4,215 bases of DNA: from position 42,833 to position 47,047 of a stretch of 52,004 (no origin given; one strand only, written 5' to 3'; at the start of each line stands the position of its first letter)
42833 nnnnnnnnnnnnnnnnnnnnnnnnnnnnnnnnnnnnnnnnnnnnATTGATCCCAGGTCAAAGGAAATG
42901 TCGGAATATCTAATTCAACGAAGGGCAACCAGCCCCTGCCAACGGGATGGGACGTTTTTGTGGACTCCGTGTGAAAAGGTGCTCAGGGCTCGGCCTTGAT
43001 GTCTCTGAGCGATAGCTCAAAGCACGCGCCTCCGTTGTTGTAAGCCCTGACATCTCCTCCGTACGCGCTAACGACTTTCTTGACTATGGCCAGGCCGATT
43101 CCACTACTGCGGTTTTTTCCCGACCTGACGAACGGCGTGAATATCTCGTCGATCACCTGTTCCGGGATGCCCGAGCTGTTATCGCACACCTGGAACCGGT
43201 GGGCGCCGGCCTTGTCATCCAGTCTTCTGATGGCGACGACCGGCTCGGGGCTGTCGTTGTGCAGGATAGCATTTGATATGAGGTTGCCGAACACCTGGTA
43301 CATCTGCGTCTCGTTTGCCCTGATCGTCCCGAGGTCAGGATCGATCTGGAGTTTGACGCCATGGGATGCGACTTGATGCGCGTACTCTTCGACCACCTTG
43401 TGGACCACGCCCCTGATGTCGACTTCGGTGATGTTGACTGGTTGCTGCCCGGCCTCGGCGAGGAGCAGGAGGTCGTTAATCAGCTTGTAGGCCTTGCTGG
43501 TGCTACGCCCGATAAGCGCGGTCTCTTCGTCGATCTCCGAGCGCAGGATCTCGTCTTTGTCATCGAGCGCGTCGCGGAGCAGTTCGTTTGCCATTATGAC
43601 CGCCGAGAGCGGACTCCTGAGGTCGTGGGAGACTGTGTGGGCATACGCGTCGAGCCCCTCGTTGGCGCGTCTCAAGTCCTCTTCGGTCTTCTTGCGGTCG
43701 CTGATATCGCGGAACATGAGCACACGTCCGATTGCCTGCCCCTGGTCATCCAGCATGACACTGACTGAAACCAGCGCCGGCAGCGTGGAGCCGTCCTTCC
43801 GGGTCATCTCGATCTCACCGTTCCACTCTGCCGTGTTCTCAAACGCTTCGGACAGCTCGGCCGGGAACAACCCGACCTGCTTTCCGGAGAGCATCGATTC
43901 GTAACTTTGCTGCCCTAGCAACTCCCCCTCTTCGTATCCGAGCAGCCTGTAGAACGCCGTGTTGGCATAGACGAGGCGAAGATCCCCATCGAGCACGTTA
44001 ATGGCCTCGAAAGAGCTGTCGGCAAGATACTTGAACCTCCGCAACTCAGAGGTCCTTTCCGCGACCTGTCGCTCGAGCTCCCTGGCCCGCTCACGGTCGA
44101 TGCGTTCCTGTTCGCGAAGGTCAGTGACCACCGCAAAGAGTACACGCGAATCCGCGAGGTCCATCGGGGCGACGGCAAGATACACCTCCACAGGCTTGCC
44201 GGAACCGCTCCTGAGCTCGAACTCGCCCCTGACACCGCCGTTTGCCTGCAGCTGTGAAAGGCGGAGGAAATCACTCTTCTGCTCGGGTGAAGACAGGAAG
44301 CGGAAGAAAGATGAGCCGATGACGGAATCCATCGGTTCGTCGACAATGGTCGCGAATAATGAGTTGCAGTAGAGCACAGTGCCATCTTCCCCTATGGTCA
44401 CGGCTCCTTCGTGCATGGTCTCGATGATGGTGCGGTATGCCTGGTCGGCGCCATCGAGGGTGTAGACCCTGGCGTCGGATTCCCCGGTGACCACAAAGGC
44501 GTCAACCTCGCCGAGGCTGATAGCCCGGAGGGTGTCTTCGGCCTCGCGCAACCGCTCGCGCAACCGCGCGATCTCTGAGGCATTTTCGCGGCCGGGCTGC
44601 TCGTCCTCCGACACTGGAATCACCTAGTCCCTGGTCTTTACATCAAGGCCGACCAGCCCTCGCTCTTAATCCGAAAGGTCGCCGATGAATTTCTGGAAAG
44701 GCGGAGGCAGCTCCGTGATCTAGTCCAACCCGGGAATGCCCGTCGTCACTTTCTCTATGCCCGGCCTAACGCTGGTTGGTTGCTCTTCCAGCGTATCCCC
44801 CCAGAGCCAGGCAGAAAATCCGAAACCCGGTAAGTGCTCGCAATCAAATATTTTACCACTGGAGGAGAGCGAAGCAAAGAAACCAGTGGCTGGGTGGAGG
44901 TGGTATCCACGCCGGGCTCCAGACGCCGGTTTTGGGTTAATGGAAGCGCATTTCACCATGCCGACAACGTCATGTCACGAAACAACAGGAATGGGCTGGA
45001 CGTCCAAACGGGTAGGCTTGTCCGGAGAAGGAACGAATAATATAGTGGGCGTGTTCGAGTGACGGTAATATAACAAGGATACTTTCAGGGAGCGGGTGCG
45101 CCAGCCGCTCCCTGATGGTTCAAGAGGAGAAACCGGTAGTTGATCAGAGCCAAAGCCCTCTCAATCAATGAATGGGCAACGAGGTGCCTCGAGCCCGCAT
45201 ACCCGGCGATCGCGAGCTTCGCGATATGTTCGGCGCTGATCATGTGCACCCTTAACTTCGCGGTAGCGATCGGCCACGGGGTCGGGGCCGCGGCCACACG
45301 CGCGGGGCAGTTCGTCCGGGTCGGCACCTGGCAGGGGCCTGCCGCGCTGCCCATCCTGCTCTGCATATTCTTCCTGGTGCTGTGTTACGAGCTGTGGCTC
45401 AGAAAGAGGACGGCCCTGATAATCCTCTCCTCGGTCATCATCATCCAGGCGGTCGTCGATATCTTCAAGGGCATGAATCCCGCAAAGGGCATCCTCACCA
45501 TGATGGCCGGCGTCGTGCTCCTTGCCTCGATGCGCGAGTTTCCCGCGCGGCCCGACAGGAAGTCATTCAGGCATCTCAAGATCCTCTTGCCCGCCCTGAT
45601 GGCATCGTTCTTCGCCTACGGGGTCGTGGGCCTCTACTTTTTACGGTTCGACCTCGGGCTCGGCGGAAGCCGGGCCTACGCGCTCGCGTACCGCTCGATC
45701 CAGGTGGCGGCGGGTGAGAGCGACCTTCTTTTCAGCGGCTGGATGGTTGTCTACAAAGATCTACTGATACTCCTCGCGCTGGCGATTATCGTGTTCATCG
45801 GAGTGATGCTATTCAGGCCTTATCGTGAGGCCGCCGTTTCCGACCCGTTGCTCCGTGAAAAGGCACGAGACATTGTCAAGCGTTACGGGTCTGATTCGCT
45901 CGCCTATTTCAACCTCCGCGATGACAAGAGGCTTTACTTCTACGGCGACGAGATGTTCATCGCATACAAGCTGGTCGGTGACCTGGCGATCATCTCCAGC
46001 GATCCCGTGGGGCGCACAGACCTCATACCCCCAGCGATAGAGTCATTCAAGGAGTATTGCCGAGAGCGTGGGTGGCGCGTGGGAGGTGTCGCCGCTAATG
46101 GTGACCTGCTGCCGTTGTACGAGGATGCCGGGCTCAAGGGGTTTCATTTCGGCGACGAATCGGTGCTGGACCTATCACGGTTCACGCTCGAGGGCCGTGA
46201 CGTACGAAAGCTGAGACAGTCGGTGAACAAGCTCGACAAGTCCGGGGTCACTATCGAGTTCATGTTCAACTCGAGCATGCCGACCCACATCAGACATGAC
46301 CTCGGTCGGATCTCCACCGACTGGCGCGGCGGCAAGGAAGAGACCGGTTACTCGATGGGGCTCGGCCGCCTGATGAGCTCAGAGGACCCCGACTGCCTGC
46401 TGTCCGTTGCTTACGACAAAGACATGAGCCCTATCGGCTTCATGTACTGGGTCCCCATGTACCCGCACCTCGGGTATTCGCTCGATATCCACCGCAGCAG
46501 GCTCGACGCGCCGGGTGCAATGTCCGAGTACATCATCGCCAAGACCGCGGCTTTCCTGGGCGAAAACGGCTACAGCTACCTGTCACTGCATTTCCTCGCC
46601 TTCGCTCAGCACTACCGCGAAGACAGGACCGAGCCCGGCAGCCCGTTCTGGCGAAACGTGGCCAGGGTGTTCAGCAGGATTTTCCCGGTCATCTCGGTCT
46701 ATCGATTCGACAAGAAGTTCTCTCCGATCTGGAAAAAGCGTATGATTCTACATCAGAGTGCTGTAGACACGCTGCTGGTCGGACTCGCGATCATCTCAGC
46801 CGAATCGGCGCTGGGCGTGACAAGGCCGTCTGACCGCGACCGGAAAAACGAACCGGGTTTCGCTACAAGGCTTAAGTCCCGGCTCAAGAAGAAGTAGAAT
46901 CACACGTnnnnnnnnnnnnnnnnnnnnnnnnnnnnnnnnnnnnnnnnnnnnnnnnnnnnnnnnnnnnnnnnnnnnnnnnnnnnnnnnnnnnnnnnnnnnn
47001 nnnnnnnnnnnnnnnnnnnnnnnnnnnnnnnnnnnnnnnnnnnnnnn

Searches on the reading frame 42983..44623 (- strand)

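Call 49: search_protein_families(library=pfam, proteins=[window:42983-44623:-], max_evalue=0.0001)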
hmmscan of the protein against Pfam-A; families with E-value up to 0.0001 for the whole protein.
window:42983-44623:- (546 aa): 10 families
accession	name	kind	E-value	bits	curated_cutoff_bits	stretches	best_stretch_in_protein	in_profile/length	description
PF13426.13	PAS_9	-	2.6e-26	92.3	27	2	210-309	6-103/103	PAS domain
PF00989.32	PAS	-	2.9e-24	85.7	22.6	2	202-307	8-113/113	PAS fold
PF08448.16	PAS_4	-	7.3e-21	74.9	23.1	1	202-311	2-109/110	PAS fold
PF02518.31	HATPase_c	-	1.5e-19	70.9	26.4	1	437-540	2-108/111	Histidine kinase-, DNA gyrase B-, and HSP90-like ATPase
PF13188.13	PAS_8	-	1.6e-09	37.7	21.8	0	196-237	2-40/65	PAS domain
PF00512.31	HisKA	-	3.9e-09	36.9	26.9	1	329-392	7-64/66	His Kinase A (phospho-acceptor) domain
PF08447.18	PAS_3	-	5.3e-09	36.7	25.6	1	218-298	2-83/89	PAS fold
PF12860.13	PAS_7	-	1.5e-06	28.8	27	0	206-315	6-115/115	PAS fold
PF24820.1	Diguanyl_cycl_sensor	-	2.1e-06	28.1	28.1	0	66-125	1-62/109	Diguanylate cyclase-like sensor domain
PF14501.12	HATPase_c_5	-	6.4e-05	23.2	22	0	439-530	4-91/102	GHKL domain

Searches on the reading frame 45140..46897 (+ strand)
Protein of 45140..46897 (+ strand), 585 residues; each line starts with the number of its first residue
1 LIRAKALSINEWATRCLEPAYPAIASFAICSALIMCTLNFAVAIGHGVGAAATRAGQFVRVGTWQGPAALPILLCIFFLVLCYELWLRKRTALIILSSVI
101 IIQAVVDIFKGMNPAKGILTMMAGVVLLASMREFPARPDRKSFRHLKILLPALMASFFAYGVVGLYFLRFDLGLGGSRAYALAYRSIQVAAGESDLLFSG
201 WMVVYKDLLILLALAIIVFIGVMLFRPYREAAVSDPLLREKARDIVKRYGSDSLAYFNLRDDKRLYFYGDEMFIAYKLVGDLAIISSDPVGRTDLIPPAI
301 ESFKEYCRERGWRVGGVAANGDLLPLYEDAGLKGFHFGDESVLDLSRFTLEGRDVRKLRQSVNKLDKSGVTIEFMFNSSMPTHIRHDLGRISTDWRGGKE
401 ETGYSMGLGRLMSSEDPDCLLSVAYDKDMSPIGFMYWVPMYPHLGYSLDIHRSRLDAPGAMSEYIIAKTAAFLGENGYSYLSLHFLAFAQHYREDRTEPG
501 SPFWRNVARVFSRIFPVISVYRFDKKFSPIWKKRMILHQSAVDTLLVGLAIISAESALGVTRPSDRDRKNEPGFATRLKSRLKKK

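Call 49: search_protein_families(library=pfam, proteins=[window:45140-46897:+], max_evalue=0.0001)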
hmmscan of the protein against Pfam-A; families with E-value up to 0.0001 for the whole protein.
window:45140-46897:+ (585 aa): 1 family
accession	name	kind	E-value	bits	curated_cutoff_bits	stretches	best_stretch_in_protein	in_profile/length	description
PF09924.15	LPG_synthase_C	-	3.8e-59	200.6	27.5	1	244-536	2-296/298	Phosphatidylglycerol lysyltransferase, C-terminal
